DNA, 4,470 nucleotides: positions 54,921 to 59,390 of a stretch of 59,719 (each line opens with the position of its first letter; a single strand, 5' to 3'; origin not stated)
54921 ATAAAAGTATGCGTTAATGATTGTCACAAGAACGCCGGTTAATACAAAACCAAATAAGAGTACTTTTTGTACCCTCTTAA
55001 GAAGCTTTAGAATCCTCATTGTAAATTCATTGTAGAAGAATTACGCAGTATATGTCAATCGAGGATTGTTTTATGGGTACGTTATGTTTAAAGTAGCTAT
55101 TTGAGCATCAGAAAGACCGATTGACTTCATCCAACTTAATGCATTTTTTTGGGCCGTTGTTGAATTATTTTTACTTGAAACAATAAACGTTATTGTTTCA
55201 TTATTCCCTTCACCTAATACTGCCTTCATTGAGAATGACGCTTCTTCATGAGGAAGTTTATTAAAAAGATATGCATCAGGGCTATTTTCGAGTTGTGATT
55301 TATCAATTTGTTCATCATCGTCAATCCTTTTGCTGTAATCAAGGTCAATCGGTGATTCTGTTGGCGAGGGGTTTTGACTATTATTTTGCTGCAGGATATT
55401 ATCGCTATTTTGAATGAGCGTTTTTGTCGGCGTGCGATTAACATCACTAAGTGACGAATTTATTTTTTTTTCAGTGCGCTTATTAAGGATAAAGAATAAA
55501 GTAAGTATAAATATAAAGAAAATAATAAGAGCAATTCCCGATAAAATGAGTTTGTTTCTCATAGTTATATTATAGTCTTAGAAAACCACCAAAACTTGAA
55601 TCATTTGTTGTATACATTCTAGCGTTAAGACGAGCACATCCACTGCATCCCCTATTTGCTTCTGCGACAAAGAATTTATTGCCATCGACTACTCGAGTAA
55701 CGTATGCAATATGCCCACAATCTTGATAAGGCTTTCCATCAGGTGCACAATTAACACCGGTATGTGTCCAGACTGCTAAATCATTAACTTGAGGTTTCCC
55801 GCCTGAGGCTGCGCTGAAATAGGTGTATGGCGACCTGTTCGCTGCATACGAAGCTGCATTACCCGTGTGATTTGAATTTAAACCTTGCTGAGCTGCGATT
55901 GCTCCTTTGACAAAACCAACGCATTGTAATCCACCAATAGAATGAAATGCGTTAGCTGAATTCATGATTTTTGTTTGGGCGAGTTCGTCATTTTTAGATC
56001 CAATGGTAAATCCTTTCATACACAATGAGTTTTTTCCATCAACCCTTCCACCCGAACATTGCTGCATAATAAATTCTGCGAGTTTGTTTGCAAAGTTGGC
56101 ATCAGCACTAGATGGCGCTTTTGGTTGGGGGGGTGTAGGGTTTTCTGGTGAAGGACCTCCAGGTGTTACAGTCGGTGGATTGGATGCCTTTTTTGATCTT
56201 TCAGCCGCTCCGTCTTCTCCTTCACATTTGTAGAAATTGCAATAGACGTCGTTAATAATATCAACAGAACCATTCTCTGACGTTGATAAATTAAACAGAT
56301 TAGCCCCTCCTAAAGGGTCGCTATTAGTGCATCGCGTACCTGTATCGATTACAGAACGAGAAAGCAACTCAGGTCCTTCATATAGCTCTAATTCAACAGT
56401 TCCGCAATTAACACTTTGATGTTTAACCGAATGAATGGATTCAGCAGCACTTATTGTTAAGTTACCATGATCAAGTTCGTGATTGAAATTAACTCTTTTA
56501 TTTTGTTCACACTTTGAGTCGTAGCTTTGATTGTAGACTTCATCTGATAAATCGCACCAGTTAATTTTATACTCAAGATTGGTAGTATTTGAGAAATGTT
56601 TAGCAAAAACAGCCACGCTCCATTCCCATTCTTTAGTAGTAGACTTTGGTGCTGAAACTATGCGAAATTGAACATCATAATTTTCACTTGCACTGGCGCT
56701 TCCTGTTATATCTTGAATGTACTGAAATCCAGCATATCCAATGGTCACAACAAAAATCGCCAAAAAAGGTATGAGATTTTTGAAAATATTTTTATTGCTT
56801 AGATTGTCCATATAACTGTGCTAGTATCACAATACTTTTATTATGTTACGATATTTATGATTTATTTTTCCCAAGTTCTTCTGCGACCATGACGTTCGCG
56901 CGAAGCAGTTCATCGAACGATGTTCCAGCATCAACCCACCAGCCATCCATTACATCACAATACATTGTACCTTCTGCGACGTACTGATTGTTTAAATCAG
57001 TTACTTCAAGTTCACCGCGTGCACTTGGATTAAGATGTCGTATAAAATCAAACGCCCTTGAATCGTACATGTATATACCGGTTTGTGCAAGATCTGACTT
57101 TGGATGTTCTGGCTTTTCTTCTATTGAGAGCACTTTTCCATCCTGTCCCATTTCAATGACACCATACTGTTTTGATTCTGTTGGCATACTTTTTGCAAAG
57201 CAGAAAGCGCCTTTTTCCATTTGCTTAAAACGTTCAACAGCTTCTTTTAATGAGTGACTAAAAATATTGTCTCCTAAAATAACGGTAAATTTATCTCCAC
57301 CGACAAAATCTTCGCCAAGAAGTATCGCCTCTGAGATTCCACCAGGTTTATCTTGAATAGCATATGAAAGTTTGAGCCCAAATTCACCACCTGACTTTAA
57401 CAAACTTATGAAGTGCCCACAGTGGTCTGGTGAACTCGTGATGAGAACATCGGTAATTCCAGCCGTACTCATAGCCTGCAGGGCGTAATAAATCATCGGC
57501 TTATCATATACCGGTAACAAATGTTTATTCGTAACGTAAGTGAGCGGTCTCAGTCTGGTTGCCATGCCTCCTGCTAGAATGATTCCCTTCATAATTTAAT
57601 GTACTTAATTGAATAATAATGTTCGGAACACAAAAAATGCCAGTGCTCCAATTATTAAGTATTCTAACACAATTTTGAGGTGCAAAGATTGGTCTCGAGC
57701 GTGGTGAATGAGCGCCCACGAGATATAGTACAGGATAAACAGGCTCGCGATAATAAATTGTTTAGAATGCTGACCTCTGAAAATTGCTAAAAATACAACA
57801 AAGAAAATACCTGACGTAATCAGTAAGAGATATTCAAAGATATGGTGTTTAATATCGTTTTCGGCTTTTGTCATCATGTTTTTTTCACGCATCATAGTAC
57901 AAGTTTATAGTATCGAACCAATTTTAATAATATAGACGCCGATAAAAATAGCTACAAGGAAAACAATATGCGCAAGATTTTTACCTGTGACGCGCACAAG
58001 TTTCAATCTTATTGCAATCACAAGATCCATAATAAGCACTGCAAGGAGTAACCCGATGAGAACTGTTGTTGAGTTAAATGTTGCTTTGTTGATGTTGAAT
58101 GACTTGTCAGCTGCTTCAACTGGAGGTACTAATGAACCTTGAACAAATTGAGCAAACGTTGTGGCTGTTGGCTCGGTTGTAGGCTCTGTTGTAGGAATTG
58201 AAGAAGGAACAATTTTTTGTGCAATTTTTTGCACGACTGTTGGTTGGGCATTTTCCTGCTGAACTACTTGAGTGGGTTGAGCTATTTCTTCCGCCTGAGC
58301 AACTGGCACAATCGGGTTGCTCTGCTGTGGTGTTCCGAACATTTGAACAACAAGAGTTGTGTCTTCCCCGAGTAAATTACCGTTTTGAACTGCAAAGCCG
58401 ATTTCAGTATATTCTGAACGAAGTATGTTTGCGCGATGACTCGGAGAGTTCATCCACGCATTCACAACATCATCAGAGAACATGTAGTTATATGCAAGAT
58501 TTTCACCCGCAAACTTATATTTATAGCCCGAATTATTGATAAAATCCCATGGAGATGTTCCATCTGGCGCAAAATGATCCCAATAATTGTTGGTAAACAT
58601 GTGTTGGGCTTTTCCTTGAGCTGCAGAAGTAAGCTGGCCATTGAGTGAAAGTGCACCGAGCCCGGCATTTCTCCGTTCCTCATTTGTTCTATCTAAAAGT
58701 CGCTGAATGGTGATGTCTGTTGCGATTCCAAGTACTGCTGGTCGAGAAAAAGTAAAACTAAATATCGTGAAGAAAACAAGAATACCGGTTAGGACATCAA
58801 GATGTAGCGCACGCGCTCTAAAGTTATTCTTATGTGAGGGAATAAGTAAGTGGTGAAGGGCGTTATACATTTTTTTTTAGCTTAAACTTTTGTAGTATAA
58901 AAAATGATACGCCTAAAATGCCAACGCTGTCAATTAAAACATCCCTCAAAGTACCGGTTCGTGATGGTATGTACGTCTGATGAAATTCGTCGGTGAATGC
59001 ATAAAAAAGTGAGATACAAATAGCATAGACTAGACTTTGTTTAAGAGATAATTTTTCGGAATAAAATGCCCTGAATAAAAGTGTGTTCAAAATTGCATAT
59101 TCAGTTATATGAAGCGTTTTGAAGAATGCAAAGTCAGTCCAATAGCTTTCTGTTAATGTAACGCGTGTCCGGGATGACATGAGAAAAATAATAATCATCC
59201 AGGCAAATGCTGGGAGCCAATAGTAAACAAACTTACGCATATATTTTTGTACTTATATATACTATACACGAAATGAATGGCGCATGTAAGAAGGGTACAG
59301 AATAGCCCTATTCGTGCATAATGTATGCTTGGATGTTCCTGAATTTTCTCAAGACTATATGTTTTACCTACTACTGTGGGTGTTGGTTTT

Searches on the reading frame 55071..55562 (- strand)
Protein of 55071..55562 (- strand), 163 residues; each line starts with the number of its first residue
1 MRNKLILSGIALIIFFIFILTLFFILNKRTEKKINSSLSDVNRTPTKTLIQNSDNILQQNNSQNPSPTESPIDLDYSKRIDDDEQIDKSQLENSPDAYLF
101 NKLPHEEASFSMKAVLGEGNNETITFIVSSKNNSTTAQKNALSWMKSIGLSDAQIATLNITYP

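Call 5: search_protein_families(library=pfam, proteins=[window:55071-55562:-], max_evalue=1)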
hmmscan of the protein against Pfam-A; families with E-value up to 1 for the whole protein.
window:55071-55562:- (163 aa): 5 families
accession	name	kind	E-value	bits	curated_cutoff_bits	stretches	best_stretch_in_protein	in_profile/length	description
PF06667.17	PspB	-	0.0017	18.8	25.6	1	10-55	7-52/73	Phage shock protein B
PF04276.17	DUF443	-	0.013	15.7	26.2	1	9-50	95-136/202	Protein of unknown function (DUF443)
PF06129.17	Chordopox_G3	-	0.051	14.8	22.3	1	10-80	3-63/108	Chordopoxvirus G3 protein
PF02787.25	CPSase_L_D3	-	0.069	13.6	26.6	1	132-158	53-79/80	Carbamoyl-phosphate synthetase large chain, oligomerisation domain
PF13965.12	SID-1_RNA_chan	-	0.095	11.7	28.7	1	9-91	123-193/594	dsRNA-gated channel SID-1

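Call 7: search_protein_families(library=ncbifam, proteins=[window:55071-55562:-], max_evalue=1)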
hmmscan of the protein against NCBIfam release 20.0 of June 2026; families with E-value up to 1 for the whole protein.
window:55071-55562:- (163 aa): 7 families
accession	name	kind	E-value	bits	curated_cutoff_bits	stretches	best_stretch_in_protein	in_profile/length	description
NF045999.1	MAG1140_fam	equivalog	0.00029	21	35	1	7-61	9-64/126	MAG1140 family protein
NF033950.0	Cas12c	equivalog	0.00054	17.7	250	1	85-152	213-284/1246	type V CRISPR-associated protein Cas12c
NF006993.0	PRK09458.1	equivalog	0.0016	18.8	90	1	10-56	8-54/75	envelope stress response membrane protein PspB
NF047333.1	Chlam_inc_CT214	subfamily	0.0026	17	90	1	9-96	34-114/500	CT214 family putative inclusion membrane protein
NF052314.1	T9SS_HK_PorY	subfamily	0.0074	15.4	350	1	5-105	8-109/418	PorY family sensor histidine kinase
TIGR01218.1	Gpos_tandem_5TM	subfamily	0.011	15.5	35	1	6-52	96-141/208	tandem five-TM protein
TIGR02976.1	phageshock_pspB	equivalog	0.027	14.8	51.7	1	10-44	8-42/75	envelope stress response membrane protein PspB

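Call 16: search_protein_families(library=phrogs, proteins=[window:55074-55562:-], max_evalue=1)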
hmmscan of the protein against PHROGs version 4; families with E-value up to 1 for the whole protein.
window:55074-55562:- (163 aa): 0 families

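Call 17: search_protein_families(library=padloc, proteins=[window:55074-55562:-], max_evalue=1)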
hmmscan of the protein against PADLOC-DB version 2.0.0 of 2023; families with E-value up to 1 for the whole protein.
window:55074-55562:- (163 aa): 0 families

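Call 81: search_solved_structures(query=A7, max_evalue=10)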
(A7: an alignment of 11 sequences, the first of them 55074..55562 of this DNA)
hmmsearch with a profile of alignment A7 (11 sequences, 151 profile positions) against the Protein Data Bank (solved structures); distinct sequences matched with E-value up to 10: 5.
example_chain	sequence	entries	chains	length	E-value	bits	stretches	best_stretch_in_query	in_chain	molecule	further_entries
5zh8_A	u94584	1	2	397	0.17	15.2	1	1-61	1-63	Protein FmtA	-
6ith_A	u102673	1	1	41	1.3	12.3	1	7-33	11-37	Syndecan-2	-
3dl8_E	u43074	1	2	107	2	11.7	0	12-44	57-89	Protein-export membrane protein secG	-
2n2a_A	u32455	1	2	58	2.2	11.6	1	7-38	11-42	Receptor tyrosine-protein kinase erbB-2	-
2lk9_A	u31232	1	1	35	3.5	10.9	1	3-34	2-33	Bone marrow stromal antigen 2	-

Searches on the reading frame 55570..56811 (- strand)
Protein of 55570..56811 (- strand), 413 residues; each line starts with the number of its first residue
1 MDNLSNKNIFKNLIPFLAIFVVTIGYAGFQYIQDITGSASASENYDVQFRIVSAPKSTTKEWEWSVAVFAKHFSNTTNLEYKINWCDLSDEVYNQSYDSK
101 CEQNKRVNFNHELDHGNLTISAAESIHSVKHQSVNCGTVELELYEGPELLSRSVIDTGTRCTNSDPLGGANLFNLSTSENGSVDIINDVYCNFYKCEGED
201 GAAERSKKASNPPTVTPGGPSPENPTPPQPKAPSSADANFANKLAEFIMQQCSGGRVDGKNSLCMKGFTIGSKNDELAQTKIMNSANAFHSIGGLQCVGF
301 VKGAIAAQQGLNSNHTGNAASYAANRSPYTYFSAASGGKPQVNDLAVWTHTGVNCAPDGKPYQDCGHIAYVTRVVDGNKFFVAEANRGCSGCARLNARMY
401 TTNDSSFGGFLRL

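Call 5: search_protein_families(library=pfam, proteins=[window:55570-56811:-], max_evalue=1)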
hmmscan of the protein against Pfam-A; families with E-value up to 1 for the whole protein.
window:55570-56811:- (413 aa): 1 family
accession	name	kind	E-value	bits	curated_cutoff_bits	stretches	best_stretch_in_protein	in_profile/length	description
PF05257.22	CHAP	-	3.7e-09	37.4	26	1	294-386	9-81/81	CHAP domain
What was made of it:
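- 55570..56811 (-): 413-aa membrane-anchored, Cys-rich CHAP-domain peptidase, a candidate wall hydrolase. Other lineages carry a Peptidase_C39_2 protein in this position. PF05257 CHAP hits at E = 3.7e-9 (call 5).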

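Call 7: search_protein_families(library=ncbifam, proteins=[window:55570-56811:-], max_evalue=1)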
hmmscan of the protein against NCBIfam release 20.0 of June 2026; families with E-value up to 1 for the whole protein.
window:55570-56811:- (413 aa): 1 family
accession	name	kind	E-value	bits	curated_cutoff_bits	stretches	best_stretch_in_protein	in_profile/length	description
NF046104.1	PptglHdxlasePcsB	equivalog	0.17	11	450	1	313-387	315-374/400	peptidoglycan hydrolase PcsB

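Call 16: search_protein_families(library=phrogs, proteins=[window:55573-56811:-], max_evalue=1)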
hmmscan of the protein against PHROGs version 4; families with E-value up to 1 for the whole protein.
window:55573-56811:- (413 aa): 0 families

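Call 17: search_protein_families(library=padloc, proteins=[window:55573-56811:-], max_evalue=1)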
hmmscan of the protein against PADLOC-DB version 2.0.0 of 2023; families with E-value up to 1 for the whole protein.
window:55573-56811:- (413 aa): 0 families

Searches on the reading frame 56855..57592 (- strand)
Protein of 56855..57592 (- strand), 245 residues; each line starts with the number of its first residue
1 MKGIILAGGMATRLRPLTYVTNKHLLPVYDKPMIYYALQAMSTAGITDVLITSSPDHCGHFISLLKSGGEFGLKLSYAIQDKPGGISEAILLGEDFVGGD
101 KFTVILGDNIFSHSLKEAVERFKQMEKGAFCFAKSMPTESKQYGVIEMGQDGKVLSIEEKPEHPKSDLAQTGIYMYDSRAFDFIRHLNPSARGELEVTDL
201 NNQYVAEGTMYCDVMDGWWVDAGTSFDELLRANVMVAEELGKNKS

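Call 6: search_protein_families(library=pfam, proteins=[window:56855-57592:-], max_evalue=0.01)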
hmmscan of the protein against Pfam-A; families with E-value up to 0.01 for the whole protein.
window:56855-57592:- (245 aa): 2 families
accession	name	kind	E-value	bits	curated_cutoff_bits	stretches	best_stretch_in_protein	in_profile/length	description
PF00483.29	NTP_transferase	-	1.9e-56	191.8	21.2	1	2-236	1-242/245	Nucleotidyl transferase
PF12804.13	NTP_transf_3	-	7.1e-10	39.7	27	1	3-132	1-121/160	MobA-like NTP transferase domain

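Call 7: search_protein_families(library=ncbifam, proteins=[window:56855-57592:-], max_evalue=1)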
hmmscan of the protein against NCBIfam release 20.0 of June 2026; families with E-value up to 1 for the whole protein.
window:56855-57592:- (245 aa): 38 families (the best 25 are shown)
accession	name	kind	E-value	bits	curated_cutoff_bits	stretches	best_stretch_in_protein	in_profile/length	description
TIGR01207.1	rmlA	equivalog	1.7e-76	257.1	360.65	1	2-236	1-236/286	glucose-1-phosphate thymidylyltransferase RfbA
NF012024.0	PRK15480.1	equivalog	1e-64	218.4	588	1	2-237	5-241/292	glucose-1-phosphate thymidylyltransferase RfbA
TIGR01208.1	rmlA_long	equivalog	3.2e-63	213.7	320.25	1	2-240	1-238/353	glucose-1-phosphate thymidylyltransferase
TIGR03992.1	Arch_glmU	subfamily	3.6e-44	151.2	292.1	1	1-240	1-231/393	bifunctional sugar-1-phosphate nucleotidylyltransferase/acetyltransferase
NF041313.1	UDPGP_AglF_Halo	equivalog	8.9e-38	130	400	1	1-227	1-226/234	UTP--glucose-1-phosphate uridylyltransferase AglF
TIGR01099.1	galU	equivalog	2.2e-30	106.1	326.8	2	75-226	96-256/261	UTP--glucose-1-phosphate uridylyltransferase GalU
NF041173.1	Sug_nt_acttase_Thmprot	equivalog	4.9e-29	101.5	600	1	1-238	1-229/405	bifunctional sugar-1-phosphate nucleotidylyltransferase/acetyltransferase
NF052502.1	man1P_GTase_Rv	exception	1.4e-23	83.3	440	1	3-225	3-220/352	mannose-1-phosphate guanylyltransferase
NF045761.1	NAMPUrTaseMurU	equivalog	2.4e-21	76.6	250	1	1-225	1-217/226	N-acetylmuramate alpha-1-phosphate uridylyltransferase MurU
NF049965.1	GlMnHpPGnyltfHddC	equivalog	3.9e-17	62.6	300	1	1-184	1-175/221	D-glycero-D-manno-heptose 1-phosphate guanosyltransferase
NF007516.0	PRK10122.1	equivalog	4.9e-15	55.5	534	2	72-224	96-265/297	UTP--glucose-1-phosphate uridylyltransferase GalF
NF003670.0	PRK05293.1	equivalog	2.3e-13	49.8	470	1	3-234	7-256/382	glucose-1-phosphate adenylyltransferase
TIGR01105.1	galF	equivalog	1.3e-12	47.5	659.2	2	2-52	5-55/297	GalU regulator GalF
TIGR02623.1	G1P_cyt_trans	equivalog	1e-11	44.8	300.25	2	1-52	1-52/255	glucose-1-phosphate cytidylyltransferase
NF009928.0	PRK13389.1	equivalog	1.9e-11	43.7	548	2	2-53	10-62/302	UTP--glucose-1-phosphate uridylyltransferase GalU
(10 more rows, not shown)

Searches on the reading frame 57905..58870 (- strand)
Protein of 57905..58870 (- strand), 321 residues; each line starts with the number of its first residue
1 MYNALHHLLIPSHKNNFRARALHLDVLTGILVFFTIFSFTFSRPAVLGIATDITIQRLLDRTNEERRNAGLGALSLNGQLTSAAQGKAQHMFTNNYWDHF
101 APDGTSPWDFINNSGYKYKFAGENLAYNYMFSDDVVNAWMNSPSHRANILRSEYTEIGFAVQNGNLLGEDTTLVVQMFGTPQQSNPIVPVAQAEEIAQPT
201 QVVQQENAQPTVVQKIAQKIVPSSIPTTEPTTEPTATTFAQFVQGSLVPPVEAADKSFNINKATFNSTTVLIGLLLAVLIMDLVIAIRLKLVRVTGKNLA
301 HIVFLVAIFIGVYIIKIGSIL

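Call 6: search_protein_families(library=pfam, proteins=[window:57905-58870:-], max_evalue=0.01)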
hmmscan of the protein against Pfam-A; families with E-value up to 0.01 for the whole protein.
window:57905-58870:- (321 aa): 1 family
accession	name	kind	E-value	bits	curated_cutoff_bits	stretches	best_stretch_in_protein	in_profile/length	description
PF00188.32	CAP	-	2.7e-22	80.3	21.1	1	59-176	1-115/117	Cysteine-rich secretory protein family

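Call 7: search_protein_families(library=ncbifam, proteins=[window:57905-58870:-], max_evalue=1)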
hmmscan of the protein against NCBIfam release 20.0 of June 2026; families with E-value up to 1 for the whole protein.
window:57905-58870:- (321 aa): 2 families
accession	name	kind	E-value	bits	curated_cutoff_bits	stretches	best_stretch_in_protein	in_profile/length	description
TIGR02909.1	spore_YkwD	subfamily_domain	2.9e-32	111.3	171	1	56-178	6-125/127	uncharacterized protein, YkwD family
NF052539.1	DivAsocLipDalA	equivalog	2e-21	76.6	200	1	56-162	49-155/169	divisome-associated lipoprotein DalA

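Call 86: find_encoding_contigs(protein=window:57905-58870:-, flank=10000, max_places=3)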
Protein window:57905-58870:- (321 aa): no gene with exactly this product is on record in the collection.

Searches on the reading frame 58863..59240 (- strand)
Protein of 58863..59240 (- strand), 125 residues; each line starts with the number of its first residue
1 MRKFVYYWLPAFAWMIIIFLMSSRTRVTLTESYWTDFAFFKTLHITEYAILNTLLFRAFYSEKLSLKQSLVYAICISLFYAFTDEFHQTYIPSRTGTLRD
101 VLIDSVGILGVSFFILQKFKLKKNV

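Call 6: search_protein_families(library=pfam, proteins=[window:58863-59240:-], max_evalue=0.01)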
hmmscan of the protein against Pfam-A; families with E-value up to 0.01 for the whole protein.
window:58863-59240:- (125 aa): 1 family
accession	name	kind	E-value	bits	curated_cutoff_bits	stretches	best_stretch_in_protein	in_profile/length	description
PF04892.17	VanZ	-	8.7e-13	49.4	30.1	1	8-110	2-118/126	VanZ like family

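Call 87: find_encoding_contigs(protein=window:58863-59240:-, flank=10000, max_places=3)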
Protein window:58863-59240:- (125 aa): 1 contig read that carries it; 1 place shown.
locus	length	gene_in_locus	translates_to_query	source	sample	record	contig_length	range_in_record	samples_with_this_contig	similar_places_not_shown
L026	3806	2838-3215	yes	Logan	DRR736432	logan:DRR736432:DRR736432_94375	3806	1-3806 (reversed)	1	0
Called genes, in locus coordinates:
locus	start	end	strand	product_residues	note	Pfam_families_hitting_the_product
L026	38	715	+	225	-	PF02463:SMC_N (weak), PF20720:nSTAND3 (weak), PF00005:ABC_tran, PF00931:NB-ARC (faint), PF13175:AAA_15 (faint), PF13401:AAA_22 (weak), PF13304:AAA_21 (faint)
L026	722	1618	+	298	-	PF18075:FtsX_ECD, PF02687:FtsX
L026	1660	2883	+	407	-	PF00932:LTD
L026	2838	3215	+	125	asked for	PF04892:VanZ-LLP1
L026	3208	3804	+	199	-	?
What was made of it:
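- Tried and rejected: Exact-protein look-up either failed or found another sample's short contig (calls 86, 87).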
